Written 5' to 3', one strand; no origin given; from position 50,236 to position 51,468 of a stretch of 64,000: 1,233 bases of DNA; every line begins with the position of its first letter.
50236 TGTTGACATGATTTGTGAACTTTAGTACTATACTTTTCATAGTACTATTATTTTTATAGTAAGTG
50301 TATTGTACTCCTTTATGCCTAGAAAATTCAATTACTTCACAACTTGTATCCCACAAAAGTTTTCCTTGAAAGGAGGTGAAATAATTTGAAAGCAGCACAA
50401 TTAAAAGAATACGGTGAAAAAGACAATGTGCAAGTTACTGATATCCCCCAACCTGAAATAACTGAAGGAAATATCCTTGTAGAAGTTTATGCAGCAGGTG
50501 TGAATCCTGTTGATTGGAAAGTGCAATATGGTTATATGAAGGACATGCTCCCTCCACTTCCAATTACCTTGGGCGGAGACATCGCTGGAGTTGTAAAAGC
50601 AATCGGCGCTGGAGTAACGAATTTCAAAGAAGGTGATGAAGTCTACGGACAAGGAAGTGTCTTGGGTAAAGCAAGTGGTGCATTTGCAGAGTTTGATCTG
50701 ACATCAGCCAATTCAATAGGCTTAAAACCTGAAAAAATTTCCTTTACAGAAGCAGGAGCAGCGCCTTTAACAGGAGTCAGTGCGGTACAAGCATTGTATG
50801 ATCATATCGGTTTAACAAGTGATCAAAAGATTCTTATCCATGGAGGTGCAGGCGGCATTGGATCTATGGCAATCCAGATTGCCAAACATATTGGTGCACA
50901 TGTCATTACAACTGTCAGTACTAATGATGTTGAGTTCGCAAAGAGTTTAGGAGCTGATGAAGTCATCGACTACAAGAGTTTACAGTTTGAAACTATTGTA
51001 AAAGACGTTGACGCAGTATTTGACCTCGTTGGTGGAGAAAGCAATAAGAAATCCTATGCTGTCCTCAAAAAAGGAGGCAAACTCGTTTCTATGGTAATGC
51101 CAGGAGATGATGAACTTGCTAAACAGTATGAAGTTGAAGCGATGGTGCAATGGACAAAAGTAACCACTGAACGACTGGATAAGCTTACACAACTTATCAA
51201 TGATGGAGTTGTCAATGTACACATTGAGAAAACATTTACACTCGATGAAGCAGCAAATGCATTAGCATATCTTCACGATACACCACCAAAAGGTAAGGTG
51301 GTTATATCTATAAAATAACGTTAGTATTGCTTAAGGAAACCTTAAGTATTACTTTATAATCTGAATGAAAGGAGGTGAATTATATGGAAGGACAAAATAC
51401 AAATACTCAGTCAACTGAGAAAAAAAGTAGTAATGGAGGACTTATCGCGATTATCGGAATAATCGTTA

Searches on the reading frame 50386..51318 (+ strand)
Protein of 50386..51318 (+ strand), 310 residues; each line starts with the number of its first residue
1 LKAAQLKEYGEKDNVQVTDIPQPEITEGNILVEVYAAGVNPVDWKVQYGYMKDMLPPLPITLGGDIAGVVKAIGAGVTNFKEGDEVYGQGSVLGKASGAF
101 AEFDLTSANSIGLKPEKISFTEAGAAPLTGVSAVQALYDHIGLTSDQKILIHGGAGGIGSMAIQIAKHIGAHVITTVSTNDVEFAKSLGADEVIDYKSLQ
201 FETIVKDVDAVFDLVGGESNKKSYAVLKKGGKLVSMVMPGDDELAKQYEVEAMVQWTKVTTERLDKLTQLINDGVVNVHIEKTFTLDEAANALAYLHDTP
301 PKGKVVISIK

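Call 10: search_protein_families(library=pfam, proteins=[window:50386-51318:+], max_evalue=0.001)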
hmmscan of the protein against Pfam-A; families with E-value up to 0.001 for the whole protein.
window:50386-51318:+ (310 aa): 3 families
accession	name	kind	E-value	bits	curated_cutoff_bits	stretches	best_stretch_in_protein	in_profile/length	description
PF13602.12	ADH_zinc_N_2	-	6.4e-24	85.8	27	1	188-307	1-134/134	Zinc-binding dehydrogenase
PF00107.32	ADH_zinc_N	-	2e-19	70.2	31.8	1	157-242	1-94/129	Zinc-binding dehydrogenase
PF08240.17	ADH_N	-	2.2e-15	57.2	23.5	1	27-109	2-97/104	Alcohol dehydrogenase GroES-like domain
